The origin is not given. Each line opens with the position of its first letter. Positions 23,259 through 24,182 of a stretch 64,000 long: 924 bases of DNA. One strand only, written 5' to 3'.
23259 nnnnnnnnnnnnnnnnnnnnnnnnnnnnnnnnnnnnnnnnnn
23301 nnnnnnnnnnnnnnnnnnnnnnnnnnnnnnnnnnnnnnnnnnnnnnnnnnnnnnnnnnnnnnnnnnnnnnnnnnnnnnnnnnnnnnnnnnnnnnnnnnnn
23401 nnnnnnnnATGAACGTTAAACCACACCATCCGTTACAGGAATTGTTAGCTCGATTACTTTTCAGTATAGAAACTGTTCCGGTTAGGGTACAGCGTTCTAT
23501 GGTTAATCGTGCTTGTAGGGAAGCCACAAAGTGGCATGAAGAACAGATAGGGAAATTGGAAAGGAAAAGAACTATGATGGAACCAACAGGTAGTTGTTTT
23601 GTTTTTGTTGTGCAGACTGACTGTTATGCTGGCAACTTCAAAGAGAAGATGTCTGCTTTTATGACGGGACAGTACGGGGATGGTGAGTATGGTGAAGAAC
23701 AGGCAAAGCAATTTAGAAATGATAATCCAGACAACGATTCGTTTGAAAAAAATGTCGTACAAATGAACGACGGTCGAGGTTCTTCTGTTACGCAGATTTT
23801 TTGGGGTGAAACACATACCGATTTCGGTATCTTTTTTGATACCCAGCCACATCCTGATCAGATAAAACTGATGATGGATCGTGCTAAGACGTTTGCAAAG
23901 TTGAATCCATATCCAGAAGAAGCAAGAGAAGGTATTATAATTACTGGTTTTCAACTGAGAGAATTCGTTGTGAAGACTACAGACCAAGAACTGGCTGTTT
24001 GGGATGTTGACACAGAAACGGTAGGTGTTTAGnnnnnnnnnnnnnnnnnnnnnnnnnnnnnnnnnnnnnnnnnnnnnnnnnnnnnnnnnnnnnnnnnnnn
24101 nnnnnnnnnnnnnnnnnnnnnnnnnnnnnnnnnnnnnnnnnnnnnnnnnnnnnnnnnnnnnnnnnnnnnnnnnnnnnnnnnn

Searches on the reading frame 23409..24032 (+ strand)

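Call 20: search_protein_families(library=pfam, proteins=[window:23409-24032:+], max_evalue=0.01)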
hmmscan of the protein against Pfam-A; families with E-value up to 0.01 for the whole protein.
window:23409-24032:+ (207 aa): 0 families

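Call 72: search_protein_families(library=phrogs, proteins=[window:23409-24032:+], max_evalue=0.001)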
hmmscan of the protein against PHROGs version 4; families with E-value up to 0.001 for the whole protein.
window:23409-24032:+ (207 aa): 1 family
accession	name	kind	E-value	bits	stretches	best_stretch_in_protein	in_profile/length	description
phrog_23621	-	unknown function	1.3e-12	48.9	1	63-113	6-56/177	-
